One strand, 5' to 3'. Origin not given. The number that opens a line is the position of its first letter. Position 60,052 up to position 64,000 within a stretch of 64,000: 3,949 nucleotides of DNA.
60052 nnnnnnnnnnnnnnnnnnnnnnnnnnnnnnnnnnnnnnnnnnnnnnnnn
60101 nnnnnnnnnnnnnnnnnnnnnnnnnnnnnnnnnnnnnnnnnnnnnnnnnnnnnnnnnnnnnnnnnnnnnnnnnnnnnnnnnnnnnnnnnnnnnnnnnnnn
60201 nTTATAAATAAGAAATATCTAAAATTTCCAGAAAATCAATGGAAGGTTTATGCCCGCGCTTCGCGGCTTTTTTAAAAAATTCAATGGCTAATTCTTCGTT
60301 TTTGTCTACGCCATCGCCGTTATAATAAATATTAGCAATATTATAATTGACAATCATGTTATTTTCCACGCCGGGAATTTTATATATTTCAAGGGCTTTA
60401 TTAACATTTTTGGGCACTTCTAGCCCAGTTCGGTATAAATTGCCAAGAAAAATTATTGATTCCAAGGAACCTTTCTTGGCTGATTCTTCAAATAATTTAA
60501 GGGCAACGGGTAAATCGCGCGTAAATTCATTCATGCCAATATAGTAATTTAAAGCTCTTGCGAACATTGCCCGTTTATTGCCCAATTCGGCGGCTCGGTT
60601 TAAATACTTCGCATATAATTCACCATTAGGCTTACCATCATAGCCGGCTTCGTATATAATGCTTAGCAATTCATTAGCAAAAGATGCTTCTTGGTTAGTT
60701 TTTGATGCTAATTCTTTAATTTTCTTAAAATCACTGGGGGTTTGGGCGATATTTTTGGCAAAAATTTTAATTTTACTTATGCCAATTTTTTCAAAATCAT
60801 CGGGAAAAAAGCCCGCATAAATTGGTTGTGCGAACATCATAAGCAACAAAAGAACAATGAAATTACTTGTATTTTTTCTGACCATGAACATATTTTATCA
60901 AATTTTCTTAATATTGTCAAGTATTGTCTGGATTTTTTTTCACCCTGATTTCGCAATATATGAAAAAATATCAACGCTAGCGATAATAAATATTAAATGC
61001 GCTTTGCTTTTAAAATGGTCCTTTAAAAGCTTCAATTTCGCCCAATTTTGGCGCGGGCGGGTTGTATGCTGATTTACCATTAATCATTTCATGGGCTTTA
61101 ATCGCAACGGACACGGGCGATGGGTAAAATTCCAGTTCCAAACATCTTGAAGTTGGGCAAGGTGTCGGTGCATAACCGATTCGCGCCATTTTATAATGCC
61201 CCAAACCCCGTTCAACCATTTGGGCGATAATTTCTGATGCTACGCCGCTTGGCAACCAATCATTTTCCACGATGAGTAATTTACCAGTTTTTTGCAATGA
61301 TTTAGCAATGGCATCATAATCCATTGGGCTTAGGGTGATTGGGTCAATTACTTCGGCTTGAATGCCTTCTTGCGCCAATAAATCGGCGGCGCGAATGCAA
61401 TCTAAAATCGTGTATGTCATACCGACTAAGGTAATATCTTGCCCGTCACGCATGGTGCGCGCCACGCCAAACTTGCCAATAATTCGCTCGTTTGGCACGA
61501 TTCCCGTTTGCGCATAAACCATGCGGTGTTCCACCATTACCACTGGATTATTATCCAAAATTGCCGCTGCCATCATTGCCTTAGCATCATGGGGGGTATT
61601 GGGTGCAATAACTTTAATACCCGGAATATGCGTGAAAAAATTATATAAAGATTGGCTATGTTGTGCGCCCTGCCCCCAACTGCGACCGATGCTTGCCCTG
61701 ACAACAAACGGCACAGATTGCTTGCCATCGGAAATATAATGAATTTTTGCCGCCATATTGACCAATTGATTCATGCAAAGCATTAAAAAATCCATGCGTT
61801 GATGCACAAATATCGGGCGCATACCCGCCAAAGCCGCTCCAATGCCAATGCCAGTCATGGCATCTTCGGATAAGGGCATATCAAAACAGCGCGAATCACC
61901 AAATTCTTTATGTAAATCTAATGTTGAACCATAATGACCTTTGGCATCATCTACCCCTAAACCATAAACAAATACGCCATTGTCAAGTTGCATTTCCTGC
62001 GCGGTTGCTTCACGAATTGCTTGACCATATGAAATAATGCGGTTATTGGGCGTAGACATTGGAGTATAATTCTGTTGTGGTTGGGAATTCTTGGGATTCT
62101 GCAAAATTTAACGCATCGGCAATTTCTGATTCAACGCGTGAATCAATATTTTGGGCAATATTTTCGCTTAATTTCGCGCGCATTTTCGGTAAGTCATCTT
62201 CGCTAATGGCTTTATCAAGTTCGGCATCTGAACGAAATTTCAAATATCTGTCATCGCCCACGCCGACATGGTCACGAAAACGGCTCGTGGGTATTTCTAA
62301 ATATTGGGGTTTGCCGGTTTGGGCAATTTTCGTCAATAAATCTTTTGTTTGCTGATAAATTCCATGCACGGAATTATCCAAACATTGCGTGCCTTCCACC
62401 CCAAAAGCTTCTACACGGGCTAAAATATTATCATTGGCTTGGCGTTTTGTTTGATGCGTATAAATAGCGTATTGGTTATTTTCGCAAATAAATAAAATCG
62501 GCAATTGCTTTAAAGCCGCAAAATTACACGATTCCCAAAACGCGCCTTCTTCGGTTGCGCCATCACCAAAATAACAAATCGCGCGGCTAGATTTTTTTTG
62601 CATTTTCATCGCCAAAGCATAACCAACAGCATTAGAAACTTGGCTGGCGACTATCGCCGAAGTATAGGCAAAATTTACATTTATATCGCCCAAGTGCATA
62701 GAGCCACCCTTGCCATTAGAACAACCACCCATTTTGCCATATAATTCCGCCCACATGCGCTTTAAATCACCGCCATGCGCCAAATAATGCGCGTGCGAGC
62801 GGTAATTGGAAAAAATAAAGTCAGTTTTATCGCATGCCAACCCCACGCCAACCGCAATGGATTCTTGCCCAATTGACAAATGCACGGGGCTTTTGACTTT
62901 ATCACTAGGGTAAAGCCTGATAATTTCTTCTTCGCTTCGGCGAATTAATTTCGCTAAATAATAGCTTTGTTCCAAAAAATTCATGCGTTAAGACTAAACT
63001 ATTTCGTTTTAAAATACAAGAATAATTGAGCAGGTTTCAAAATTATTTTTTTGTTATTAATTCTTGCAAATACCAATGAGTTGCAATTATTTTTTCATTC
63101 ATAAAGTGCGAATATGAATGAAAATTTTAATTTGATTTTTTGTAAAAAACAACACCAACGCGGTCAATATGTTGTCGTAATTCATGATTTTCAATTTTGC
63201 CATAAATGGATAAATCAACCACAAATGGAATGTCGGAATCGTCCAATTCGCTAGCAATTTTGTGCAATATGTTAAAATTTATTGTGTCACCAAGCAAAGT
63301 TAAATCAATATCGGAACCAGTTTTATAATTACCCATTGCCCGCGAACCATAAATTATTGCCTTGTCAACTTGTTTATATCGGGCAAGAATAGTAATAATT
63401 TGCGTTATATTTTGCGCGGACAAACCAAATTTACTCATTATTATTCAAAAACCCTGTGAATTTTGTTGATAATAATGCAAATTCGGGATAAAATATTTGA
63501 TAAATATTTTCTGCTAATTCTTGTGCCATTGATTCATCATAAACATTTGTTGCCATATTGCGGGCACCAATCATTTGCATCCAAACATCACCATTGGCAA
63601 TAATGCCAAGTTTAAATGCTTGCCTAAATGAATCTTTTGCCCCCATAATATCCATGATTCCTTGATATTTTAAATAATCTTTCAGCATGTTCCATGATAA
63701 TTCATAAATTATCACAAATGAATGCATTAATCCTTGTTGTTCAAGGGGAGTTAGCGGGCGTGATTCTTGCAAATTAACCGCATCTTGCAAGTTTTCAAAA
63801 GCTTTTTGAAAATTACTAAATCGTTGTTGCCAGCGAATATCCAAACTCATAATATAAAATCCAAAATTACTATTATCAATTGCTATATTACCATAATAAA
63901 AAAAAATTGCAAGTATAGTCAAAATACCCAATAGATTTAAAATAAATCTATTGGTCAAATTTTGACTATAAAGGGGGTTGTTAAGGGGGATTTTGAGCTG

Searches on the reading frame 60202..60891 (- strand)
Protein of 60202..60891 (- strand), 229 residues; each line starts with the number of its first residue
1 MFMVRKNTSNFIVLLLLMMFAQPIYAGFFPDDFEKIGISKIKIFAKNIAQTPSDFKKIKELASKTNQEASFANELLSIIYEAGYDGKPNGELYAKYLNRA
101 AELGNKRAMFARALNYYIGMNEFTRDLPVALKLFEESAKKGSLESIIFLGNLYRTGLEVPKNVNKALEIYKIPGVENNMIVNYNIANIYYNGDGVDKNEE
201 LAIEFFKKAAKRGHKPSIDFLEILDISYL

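Call 30: search_protein_families(library=pfam, proteins=[window:60202-60891:-], max_evalue=0.001)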
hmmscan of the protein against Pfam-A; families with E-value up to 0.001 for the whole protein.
window:60202-60891:- (229 aa): 2 families
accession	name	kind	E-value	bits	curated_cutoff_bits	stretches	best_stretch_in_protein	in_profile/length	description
PF08238.18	Sel1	-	8.2e-20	71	30.7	1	183-214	5-36/36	Sel1 repeat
PF23310.1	TPR_27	-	0.00066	19.8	27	0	196-216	42-62/110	Plant tetratrico peptide repeats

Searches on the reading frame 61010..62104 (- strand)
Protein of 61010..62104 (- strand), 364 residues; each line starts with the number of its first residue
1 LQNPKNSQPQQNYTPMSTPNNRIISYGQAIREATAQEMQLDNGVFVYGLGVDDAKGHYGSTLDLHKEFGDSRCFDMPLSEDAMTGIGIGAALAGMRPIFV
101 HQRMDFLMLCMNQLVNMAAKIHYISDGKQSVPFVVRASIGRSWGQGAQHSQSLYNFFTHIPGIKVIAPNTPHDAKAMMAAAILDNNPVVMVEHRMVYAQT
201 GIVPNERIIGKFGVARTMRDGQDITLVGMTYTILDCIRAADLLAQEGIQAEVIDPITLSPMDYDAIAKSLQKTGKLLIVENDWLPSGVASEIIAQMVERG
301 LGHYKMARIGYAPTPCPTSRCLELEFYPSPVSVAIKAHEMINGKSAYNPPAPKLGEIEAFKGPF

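Call 30: search_protein_families(library=pfam, proteins=[window:61010-62104:-], max_evalue=0.001)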
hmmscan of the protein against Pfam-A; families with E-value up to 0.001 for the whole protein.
window:61010-62104:- (364 aa): 2 families
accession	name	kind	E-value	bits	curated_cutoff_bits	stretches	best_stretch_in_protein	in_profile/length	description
PF02779.29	Transket_pyr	-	1.2e-35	123.1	27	1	24-197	3-172/174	Transketolase, pyrimidine binding domain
PF02780.25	Transketolase_C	-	2.9e-24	85.8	25.9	1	213-326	1-117/124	Transketolase, C-terminal domain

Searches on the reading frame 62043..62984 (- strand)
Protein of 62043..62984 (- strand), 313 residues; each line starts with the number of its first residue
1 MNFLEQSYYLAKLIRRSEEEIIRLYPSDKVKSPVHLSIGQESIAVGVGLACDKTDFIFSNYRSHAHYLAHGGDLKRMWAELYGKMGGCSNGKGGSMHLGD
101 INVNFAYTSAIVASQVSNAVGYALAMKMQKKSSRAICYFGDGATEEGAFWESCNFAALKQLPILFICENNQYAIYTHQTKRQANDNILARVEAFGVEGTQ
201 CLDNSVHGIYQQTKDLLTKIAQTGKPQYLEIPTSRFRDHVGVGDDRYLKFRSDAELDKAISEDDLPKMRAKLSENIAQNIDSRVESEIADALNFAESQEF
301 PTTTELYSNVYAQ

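Call 30: search_protein_families(library=pfam, proteins=[window:62043-62984:-], max_evalue=0.001)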
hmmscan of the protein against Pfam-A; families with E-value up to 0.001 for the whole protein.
window:62043-62984:- (313 aa): 3 families
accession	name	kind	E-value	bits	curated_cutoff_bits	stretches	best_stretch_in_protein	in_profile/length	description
PF00676.26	E1_dh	-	9.2e-55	186.1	22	1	12-302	4-298/300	Dehydrogenase E1 component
PF13292.11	DXP_synthase_N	-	5.2e-06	26.4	21.2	1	113-176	114-177/274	1-deoxy-D-xylulose-5-phosphate synthase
PF02775.26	TPP_enzyme_C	-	3e-05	24.3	21.9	1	112-230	26-150/151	Thiamine pyrophosphate enzyme, C-terminal TPP binding domain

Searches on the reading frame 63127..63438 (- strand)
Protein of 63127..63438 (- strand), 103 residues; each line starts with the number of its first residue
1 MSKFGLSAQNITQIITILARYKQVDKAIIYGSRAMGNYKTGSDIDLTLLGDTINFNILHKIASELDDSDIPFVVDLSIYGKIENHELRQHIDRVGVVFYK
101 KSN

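Call 76: search_protein_families(library=pfam, proteins=[window:63127-63438:-], max_evalue=0.0001)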
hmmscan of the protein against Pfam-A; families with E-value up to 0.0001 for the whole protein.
window:63127-63438:- (103 aa): 2 families
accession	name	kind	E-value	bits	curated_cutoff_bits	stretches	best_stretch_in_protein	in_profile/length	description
PF18765.7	Polbeta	-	9.3e-16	58.2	26.9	1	13-102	2-91/93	Polymerase beta, Nucleotidyltransferase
PF01909.29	NTP_transf_2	-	1.7e-07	32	21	1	12-87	2-82/93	Nucleotidyltransferase domain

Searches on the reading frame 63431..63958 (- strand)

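Call 30: search_protein_families(library=pfam, proteins=[window:63431-63958:-], max_evalue=0.001)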
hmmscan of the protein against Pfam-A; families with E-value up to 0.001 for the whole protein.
window:63431-63958:- (175 aa): 2 families
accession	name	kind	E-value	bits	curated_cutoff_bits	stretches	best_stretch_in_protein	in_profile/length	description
PF08780.16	NTase_sub_bind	-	2.2e-35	121.9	31.8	1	45-166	1-123/126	Nucleotidyltransferase substrate binding protein like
PF01934.22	HepT-like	-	0.00061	19.9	23.5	1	56-152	7-106/120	Ribonuclease HepT-like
